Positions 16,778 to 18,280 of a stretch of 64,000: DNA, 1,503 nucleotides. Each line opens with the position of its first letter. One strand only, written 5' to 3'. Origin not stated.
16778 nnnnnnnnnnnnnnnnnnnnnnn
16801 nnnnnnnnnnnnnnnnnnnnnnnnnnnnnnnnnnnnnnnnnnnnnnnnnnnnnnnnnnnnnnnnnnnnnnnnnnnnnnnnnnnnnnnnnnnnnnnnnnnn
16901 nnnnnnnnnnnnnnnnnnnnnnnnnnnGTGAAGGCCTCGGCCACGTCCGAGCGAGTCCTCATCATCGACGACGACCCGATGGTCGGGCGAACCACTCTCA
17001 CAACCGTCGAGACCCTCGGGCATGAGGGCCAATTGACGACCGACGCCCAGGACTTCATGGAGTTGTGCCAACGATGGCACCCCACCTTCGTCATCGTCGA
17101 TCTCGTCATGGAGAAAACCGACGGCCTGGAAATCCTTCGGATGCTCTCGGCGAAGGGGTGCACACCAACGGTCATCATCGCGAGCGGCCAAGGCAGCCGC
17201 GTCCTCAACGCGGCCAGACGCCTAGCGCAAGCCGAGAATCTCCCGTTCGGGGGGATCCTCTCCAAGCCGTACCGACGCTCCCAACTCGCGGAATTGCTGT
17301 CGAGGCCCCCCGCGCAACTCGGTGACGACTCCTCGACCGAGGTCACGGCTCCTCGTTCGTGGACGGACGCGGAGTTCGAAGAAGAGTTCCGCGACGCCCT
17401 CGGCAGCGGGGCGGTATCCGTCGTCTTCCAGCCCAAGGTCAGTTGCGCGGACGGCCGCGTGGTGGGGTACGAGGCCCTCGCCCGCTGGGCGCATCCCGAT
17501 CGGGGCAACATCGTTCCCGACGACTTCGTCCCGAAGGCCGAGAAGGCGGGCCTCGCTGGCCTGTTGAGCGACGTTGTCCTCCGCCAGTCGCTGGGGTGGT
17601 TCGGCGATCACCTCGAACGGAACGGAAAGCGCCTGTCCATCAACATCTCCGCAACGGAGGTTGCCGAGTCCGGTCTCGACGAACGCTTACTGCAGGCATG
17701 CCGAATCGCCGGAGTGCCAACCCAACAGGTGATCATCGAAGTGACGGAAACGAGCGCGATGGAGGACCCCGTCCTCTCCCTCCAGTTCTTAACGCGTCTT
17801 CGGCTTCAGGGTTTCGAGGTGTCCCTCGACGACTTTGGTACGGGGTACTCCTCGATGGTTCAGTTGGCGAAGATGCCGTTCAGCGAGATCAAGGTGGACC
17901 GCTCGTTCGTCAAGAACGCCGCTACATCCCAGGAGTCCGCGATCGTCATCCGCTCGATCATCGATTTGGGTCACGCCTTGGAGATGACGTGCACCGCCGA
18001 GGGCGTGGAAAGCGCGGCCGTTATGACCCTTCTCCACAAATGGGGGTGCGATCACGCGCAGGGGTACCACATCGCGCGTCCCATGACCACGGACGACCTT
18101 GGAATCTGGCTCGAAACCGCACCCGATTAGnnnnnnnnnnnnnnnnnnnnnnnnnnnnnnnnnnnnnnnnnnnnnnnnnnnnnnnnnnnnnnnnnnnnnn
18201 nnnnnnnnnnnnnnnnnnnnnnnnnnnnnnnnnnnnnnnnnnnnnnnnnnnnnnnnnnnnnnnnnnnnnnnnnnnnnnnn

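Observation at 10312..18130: Plus-strand accessory signalling island between ligA and mnmA: sigma-ZAS fusion, two soluble PAS hybrid kinases and a REC-EAL output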

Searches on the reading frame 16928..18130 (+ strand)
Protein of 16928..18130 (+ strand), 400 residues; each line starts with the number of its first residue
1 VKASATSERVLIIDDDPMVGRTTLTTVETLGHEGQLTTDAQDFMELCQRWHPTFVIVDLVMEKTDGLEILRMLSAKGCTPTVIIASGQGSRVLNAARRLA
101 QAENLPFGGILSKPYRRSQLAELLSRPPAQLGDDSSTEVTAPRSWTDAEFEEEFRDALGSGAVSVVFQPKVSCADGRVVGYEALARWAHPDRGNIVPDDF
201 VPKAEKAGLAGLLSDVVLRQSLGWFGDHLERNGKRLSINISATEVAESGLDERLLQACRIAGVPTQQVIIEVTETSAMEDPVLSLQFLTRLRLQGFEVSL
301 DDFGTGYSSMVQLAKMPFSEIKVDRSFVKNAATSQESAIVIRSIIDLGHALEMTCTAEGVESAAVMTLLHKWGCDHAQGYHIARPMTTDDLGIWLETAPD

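Call 3: search_protein_families(library=pfam, proteins=[window:16928-18130:+], max_evalue=0.01)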
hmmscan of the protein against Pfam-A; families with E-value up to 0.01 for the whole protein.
window:16928-18130:+ (400 aa): 2 families
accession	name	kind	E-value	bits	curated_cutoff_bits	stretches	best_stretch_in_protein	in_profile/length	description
PF00563.25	EAL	-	1e-65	221.9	31.3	1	152-385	2-236/236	EAL domain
PF00072.30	Response_reg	-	1.1e-12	48.5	30.2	1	10-123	1-109/111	Response regulator receiver domain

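Call 6: find_encoding_contigs(protein=window:16928-18130:+, flank=10000, max_places=6)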
Protein window:16928-18130:+ (400 aa): 4 contigs read that carry it; 4 places shown.
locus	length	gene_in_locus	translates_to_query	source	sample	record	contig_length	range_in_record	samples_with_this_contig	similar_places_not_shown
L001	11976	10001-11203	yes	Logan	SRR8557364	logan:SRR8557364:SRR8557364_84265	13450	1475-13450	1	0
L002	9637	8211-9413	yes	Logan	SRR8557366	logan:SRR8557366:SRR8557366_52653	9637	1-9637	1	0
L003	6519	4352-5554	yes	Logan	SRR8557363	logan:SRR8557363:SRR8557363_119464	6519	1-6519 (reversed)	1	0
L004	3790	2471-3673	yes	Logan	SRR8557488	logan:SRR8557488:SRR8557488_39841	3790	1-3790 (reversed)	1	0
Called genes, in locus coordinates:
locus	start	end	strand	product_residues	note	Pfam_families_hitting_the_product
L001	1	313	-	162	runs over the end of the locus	-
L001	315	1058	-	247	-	PF00691:OmpA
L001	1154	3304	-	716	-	PF22745:Nlig-Ia, PF01653:DNA_ligase_aden, PF03120:OB_DNA_ligase, PF03119:DNA_ligase_ZBD, PF12826:HHH_2, PF14520:HHH_5, PF00533:BRCT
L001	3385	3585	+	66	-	PF13396:PLDc_N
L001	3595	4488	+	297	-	PF00005:ABC_tran, PF13304:AAA_21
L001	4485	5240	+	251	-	-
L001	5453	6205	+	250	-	PF04542:Sigma70_r2, PF08281:Sigma70_r4_2 (weak), PF13490:zf-HC2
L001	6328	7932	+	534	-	PF00989:PAS (weak), PF08448:PAS_4 (weak), PF00512:HisKA, PF02518:HATPase_c, PF00072:Response_reg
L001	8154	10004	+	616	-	PF08447:PAS_3, PF13188:PAS_8 (faint), PF00989:PAS, PF08448:PAS_4, PF13426:PAS_9 (weak), PF00512:HisKA, PF02518:HATPase_c, PF00072:Response_reg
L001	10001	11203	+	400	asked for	PF00072:Response_reg, PF00563:EAL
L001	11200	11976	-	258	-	?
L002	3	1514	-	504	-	?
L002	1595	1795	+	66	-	PF13396:PLDc_N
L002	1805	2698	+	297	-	PF00005:ABC_tran, PF13304:AAA_21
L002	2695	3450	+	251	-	-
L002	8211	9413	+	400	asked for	PF00072:Response_reg, PF00563:EAL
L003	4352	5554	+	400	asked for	PF00072:Response_reg, PF00563:EAL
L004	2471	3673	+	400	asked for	PF00072:Response_reg, PF00563:EAL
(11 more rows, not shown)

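Call 7: search_protein_families(library=ncbifam, proteins=[window:16928-18130:+], max_evalue=0.001)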
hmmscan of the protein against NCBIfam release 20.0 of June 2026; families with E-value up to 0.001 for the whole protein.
window:16928-18130:+ (400 aa): 47 families (the best 25 are shown)
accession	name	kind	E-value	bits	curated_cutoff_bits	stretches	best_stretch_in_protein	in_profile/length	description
NF052596.1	RR_EAL_PvrR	equivalog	1.7e-69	234.3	580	1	7-391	3-385/398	response regulator cyclic di-GMP phosphodiesterase PvrR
NF045675.1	PhdiestaseDibA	equivalog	2e-56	191.6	980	1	147-391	375-621/623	phosphodiesterase DibA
NF007474.0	PRK10060.1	equivalog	5.3e-53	180.2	782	1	152-397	411-656/663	cyclic di-GMP phosphodiesterase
NF008467.0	PRK11359.1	equivalog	3.9e-51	174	857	1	154-398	549-795/800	oxygen-sensing cyclic-di-GMP phosphodiesterase DosP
NF053781.1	cdiGMPphdstlr2612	equivalog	3.5e-46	157.5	1600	1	145-394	1011-1264/1268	Tlr1612 family c-di-GMP phosphodiesterase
NF052458.1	PhdiestGepA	equivalog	2e-43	148.7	1200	1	149-390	591-836/840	phosphodiesterase GepA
NF007839.0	PRK10551.1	equivalog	2.7e-39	135.1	461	1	156-397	270-512/518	cyclic di-GMP phosphodiesterase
NF008807.1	PRK11829.1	equivalog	6.7e-36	123.6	733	1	151-390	417-657/670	biofilm formation regulator HmsP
NF007298.0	PRK09776.1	equivalog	5.6e-25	87.4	1135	1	181-389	892-1100/1111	diguanylate cyclase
NF045673.1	c-di-GMPRcptLapD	equivalog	7.4e-25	87.3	1020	1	148-387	411-646/647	cyclic di-GMP receptor LapD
NF052265.1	EAL_dom_RimA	equivalog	1.2e-20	73.9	430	1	227-386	75-234/248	S6 modification regulatory phosphodiesterase RimA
NF051476.1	CDiGphdiTpdA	equivalog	1.5e-14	53.7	1000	1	264-382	449-567/570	cyclic di-GMP phosphodiesterase TpdA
NF008281.1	PRK11059.1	equivalog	2.6e-11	42.5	663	1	165-386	411-630/633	RNase E specificity factor CsrD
NF045505.1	RR_RssB_Pseudo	equivalog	1.2e-09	37.8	700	1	6-92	4-92/394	two-component system response regulator RssB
NF008617.0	PRK11596.1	equivalog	3.6e-09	36.3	190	1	167-391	34-248/255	cyclic-guanylate-specific phosphodiesterase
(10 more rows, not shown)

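Call 8: find_homologous_proteins(query=window:16928-18130:+, max_evalue=1e-20)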
Query window:16928-18130:+ (400 aa): 5395 proteins with E <= 1e-20 among 8000 candidates; the best 120 are listed.
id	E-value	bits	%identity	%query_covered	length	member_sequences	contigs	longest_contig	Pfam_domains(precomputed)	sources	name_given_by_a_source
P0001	6.0e-263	890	100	100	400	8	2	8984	PF00563.26,PF00072.31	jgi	-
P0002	1.2e-176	606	69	100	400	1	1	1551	PF00563.26,PF00072.31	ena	-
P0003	8.4e-172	590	79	85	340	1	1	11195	PF00563.26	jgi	jgi:EAL domain-containing protein (putative c-di-GMP-specific phosphodiesterase class I)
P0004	9.0e-172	590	69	98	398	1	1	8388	PF00563.26,PF00072.31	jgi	jgi:EAL domain-containing protein (putative c-di-GMP-specific phosphodiesterase class I)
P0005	9.0e-169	580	66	100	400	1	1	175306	PF00563.26,PF00072.31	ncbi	-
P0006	5.1e-167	574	68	98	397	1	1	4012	PF00563.26,PF00072.31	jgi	jgi:EAL domain-containing protein (putative c-di-GMP-specific phosphodiesterase class I)/CheY-like c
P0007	2.8e-162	559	64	98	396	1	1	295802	PF00563.26,PF00072.31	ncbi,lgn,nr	ncbi:MAG: EAL domain-containing response regulator [Demequinaceae bacterium]|nr:EAL domain-containin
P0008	1.1e-159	550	66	98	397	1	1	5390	PF00563.26,PF00072.31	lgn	-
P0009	4.0e-156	538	62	98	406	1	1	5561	PF00563.26,PF00072.31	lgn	-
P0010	1.2e-151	524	61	98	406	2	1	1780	PF00563.26,PF00072.31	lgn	-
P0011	9.8e-149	514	60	98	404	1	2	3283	PF00563.26,PF00072.31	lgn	-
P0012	5.4e-147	508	60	100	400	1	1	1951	PF00563.26,PF00072.31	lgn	-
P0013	1.4e-142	494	58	98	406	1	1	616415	PF00563.26,PF00072.31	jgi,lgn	jgi:EAL domain-containing protein (putative c-di-GMP-specific phosphodiesterase class I)/ActR/RegA f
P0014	7.0e-140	485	58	98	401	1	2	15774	PF00563.26,PF00072.31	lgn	-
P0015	2.9e-137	476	57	97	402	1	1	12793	PF00563.26,PF00072.31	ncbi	-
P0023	2.3e-131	457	54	97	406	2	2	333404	PF00563.26,PF00072.31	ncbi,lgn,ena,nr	ncbi:MAG: hypothetical protein CVT64_08785 [Actinobacteria bacterium HGW-Actinobacteria-4]|nr:MAG: h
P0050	2.9e-117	410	51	100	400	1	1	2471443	PF00563.26,PF00072.31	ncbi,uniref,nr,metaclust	ncbi:EAL domain-containing response regulator [Demequina aestuarii]|uniref:EAL domain-containing res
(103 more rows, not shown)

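Call 10: find_related_loci(query=A1, collection=genome_contigs, flank=10000)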
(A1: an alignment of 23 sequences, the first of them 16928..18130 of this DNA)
Query A1 (400 aa) in genome_contigs; peptide patterns used: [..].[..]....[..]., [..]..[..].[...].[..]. (x = any residue, [..] = any of these).
600 stretches matched a pattern (row limit reached: there are more); 600 encode a relative of the query (tblastn E <= 1e-3); the best 80 are kept; 80 distinct loci.
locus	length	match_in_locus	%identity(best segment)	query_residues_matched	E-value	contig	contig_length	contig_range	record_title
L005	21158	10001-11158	48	8-394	2e-115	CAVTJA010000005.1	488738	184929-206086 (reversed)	MAG: uncultured Actinomycetota bacterium isolate MFD05684.bin.1.363 genome assembly, contig: contig_15045, whole genome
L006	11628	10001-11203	43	9-397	2e-97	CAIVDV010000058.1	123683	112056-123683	MAG: uncultured Acidobacteriaceae bacterium isolate AM-2014_bin-2637 genome assembly, contig: bin-2637:58/83, whole geno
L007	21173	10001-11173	42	6-395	4e-93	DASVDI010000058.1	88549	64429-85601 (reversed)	MAG TPA_asm: Gammaproteobacteria bacterium isolate SMAG_U2029 k141_1739220, whole genome shotgun sequence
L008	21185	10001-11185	39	1-399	1e-91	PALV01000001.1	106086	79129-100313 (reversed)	MAG: Gammaproteobacteria bacterium isolate SAT35 137136, whole genome shotgun sequence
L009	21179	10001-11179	42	7-394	5e-89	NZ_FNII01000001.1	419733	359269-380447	Vreelandella arcis strain CGMCC 1.6494, whole genome shotgun sequence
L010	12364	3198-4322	42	38-397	7e-78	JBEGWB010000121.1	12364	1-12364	MAG: Pseudomonadota bacterium isolate riogrande_2019_sw_WHONDRS-S19S_0066_B_bin.60 scaffold_1325013, whole genome shotgu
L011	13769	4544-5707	36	9-400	3e-74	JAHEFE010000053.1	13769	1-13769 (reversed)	MAG: Woeseiaceae bacterium isolate Ww311 NODE_9648_length_13769_cov_4.616354, whole genome shotgun sequence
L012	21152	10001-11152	34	7-397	1e-70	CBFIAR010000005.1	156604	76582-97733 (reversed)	MAG: Glaciecola sp. isolate Co_bin_590_strict genome assembly, contig: Co_bin_590_strict_c5, whole genome shotgun sequen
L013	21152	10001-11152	36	10-396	5e-70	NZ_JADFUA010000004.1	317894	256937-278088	Chitinilyticum piscinae strain 4Y14 NODE_4_length_317894_cov_60.171462, whole genome shotgun sequence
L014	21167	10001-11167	36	1-394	2e-67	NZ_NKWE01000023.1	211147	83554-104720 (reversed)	Aeromonas sobria strain PAQ091014-5 2088_S9_L001_R1_001_contig_23, whole genome shotgun sequence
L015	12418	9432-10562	35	8-389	1e-66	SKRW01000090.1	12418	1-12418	MAG: Rhodobacteraceae bacterium isolate CSSed162cmA_498 CSSed16-2cmA-16177, whole genome shotgun sequence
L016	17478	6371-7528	36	9-396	1e-65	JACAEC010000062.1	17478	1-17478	MAG: Hydrogenophilaceae bacterium isolate L.E.AP.25 k119_649280, whole genome shotgun sequence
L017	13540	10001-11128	35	4-383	9e-65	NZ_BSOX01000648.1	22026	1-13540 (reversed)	Bradyrhizobium liaoningense strain NBRC 100396 sequence648, whole genome shotgun sequence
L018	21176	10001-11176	33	4-396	1e-64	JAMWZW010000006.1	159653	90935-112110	MAG: Nitrosomonas sp. isolate JAMMSM_AOB_3 opera_contig_32, whole genome shotgun sequence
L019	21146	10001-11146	33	9-394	2e-64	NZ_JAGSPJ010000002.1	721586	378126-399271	Undibacterium fentianense strain FT137W NODE_2_length_721586_cov_50.750698, whole genome shotgun sequence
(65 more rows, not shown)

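Call 11: find_encoding_contigs(protein=P0007, flank=10000, max_places=2)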
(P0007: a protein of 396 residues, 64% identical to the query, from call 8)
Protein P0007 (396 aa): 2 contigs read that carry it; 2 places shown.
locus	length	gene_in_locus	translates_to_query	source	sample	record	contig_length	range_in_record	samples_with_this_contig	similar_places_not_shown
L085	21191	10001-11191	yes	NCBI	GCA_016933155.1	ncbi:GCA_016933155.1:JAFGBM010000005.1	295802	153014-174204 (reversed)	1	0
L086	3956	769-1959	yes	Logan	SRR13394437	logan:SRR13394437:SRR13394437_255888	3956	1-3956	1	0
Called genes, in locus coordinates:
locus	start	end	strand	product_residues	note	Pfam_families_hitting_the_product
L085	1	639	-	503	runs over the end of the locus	PF01425:Amidase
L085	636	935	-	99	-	PF02686:GatC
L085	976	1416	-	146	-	PF14520:HHH_5 (faint)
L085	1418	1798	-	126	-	PF00691:OmpA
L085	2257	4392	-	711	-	PF22745:Nlig-Ia, PF01653:DNA_ligase_aden, PF03120:OB_DNA_ligase, PF03119:DNA_ligase_ZBD, PF12826:HHH_2, PF14520:HHH_5, PF00533:BRCT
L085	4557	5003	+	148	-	PF00011:HSP20, PF17886:ArsA_HSP20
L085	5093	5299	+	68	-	PF13396:PLDc_N (weak)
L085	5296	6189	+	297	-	PF00005:ABC_tran, PF13304:AAA_21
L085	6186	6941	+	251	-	-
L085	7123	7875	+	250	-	PF04542:Sigma70_r2, PF13490:zf-HC2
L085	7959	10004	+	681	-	PF00989:PAS (weak), PF08448:PAS_4, PF08447:PAS_3, PF00989:PAS, PF08448:PAS_4, PF00512:HisKA, PF02518:HATPase_c, PF00072:Response_reg, +3 more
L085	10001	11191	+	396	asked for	PF00072:Response_reg, PF00563:EAL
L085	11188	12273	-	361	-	PF03054:tRNA_Me_trans, PF20259:tRNA_Me_trans_M, PF20258:tRNA_Me_trans_C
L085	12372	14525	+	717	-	PF02922:CBM_48, PF00128:Alpha-amylase (weak)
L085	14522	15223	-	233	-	-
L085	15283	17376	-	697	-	PF11897:DUF3417, PF00343:Phosphorylase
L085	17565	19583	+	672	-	PF11896:GlgE_dom_N_S, PF00128:Alpha-amylase (faint), PF21702:GLGE_C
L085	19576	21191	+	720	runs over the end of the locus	PF22019:GlgB_N, PF02922:CBM_48, PF00128:Alpha-amylase, PF02806:Alpha-amylase_C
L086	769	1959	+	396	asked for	PF00072:Response_reg, PF00563:EAL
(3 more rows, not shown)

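Call 12: find_encoding_contigs(protein=P0050, flank=10000, max_places=2)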
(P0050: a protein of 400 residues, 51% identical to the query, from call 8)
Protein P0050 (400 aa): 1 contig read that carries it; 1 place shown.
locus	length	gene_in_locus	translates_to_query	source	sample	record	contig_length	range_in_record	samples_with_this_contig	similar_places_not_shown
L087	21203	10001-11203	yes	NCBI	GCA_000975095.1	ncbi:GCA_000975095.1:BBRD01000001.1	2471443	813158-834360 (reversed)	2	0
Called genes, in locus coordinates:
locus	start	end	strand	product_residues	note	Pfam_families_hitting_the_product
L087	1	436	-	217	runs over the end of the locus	PF01205:Impact_N, PF09186:DUF1949 (weak)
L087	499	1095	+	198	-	PF04542:Sigma70_r2, PF08281:Sigma70_r4_2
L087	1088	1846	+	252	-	-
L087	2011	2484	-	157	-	PF00075:RNase_H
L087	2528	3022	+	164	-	PF04073:tRNA_edit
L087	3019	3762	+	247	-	PF01168:Ala_racemase_N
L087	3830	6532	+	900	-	PF00270:DEAD, PF04851:ResIII (weak), PF22527:DEXQc_Suv3, PF00271:Helicase_C (weak), PF12029:DUF3516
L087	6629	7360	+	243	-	PF01988:VIT1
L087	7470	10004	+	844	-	PF08447:PAS_3 (weak), PF13426:PAS_9 (faint), PF08447:PAS_3, PF00989:PAS, PF08448:PAS_4, PF00512:HisKA (weak), PF02518:HATPase_c, PF00072:Response_reg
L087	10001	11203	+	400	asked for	PF00072:Response_reg, PF00563:EAL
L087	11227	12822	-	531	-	PF00682:HMGL-like, PF22617:HCS_D2, PF08502:LeuA_dimer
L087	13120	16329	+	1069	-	PF18674:TarS_C1 (weak), PF04464:Glyphos_transf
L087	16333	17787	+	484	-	PF03062:MBOAT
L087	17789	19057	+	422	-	PF16822:ALGX, PF14286:DHHW (weak)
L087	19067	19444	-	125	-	PF02661:Fic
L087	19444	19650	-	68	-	-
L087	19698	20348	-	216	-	PF01863:YgjP-like, PF10263:SprT-like (weak)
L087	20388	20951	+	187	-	PF04542:Sigma70_r2, PF08281:Sigma70_r4_2, PF04545:Sigma70_r4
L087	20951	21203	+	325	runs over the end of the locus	PF02618:YceG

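Call 13: find_encoding_contigs(protein=P0013, flank=10000, max_places=2)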
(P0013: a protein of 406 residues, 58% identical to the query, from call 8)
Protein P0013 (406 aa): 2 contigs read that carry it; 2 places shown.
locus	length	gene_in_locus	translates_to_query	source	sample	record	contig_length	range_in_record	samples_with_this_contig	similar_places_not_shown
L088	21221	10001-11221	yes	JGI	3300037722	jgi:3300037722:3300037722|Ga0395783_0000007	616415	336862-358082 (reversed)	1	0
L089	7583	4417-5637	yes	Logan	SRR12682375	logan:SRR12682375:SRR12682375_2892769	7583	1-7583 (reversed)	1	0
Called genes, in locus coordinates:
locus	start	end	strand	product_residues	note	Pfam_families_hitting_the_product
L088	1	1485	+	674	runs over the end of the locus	PF02518:HATPase_c, PF00204:DNA_gyraseB, PF01751:Toprim, PF00986:DNA_gyraseB_C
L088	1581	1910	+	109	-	-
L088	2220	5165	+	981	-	PF00251:Glyco_hydro_32N, PF22847:Glyco_hydro_43_rel (faint), PF00251:Glyco_hydro_32N, PF08244:Glyco_hydro_32C, PF00041:fn3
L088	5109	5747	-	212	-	-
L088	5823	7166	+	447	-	PF06738:ThrE, PF12821:ThrE_2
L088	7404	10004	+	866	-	PF08447:PAS_3, PF00989:PAS, PF08447:PAS_3, PF13426:PAS_9, PF08448:PAS_4, PF00512:HisKA, PF02518:HATPase_c, PF00072:Response_reg, +2 more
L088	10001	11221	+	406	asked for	PF00072:Response_reg, PF00563:EAL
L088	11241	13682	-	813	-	PF00521:DNA_topoisoIV, PF03989:DNA_gyraseA_C (weak)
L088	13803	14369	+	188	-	PF19461:DUF5998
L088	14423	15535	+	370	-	PF01663:Phosphodiest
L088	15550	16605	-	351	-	PF11268:DUF3071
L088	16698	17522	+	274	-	PF00459:Inositol_P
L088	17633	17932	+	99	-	PF13834:DUF4193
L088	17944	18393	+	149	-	PF00692:dUTPase, PF22769:DCD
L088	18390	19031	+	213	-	PF12502:DUF3710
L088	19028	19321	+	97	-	PF01336:tRNA_anti-codon (weak)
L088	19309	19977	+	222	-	PF11361:DUF3159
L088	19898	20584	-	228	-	PF01370:Epimerase (faint), PF02254:TrkA_N, PF13241:NAD_binding_7 (weak), PF02080:TrkA_C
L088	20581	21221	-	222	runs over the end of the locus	PF02254:TrkA_N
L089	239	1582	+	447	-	PF06738:ThrE, PF12821:ThrE_2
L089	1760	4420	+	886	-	PF08447:PAS_3, PF00989:PAS, PF13426:PAS_9, PF08447:PAS_3, PF08448:PAS_4, PF00512:HisKA, PF02518:HATPase_c, PF00072:Response_reg, +2 more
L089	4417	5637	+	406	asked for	PF00072:Response_reg, PF00563:EAL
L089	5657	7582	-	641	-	?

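Call 35: find_encoding_contigs(protein=P0005, flank=10000, max_places=1)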
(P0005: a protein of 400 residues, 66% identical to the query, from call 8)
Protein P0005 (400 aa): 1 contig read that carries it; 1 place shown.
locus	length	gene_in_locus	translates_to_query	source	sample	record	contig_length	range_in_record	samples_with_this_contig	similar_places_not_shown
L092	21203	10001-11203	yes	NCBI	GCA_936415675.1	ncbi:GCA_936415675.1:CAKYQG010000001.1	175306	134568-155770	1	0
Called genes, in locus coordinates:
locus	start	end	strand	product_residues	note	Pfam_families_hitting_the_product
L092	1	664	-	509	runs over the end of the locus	PF01425:Amidase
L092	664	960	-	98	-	PF02686:GatC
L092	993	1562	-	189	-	PF00583:Acetyltransf_1, PF13508:Acetyltransf_7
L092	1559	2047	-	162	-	-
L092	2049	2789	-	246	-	PF00691:OmpA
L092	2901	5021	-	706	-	PF22745:Nlig-Ia, PF01653:DNA_ligase_aden, PF03120:OB_DNA_ligase, PF03119:DNA_ligase_ZBD, PF14520:HHH_5 (faint), PF12826:HHH_2, PF00533:BRCT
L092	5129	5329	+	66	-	PF13396:PLDc_N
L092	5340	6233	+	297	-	PF00005:ABC_tran, PF13304:AAA_21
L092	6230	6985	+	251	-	-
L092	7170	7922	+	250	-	PF04542:Sigma70_r2, PF08281:Sigma70_r4_2 (weak), PF13490:zf-HC2 (weak)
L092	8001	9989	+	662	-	PF13188:PAS_8 (faint), PF08447:PAS_3, PF08448:PAS_4 (weak), PF00989:PAS, PF08448:PAS_4, PF00512:HisKA, PF02518:HATPase_c, PF00072:Response_reg, +1 more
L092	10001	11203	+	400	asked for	PF00072:Response_reg, PF00563:EAL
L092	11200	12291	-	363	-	PF02540:NAD_synthase (weak), PF03054:tRNA_Me_trans, PF20259:tRNA_Me_trans_M, PF20258:tRNA_Me_trans_C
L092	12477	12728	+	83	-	-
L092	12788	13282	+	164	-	-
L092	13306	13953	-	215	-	PF01872:RibD_C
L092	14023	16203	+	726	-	PF02922:CBM_48, PF00128:Alpha-amylase (faint)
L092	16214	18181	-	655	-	PF00343:Phosphorylase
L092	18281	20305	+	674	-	PF11896:GlgE_dom_N_S, PF00128:Alpha-amylase (faint), PF21702:GLGE_C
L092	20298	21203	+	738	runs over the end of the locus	PF22019:GlgB_N, PF02922:CBM_48, PF00128:Alpha-amylase, PF02806:Alpha-amylase_C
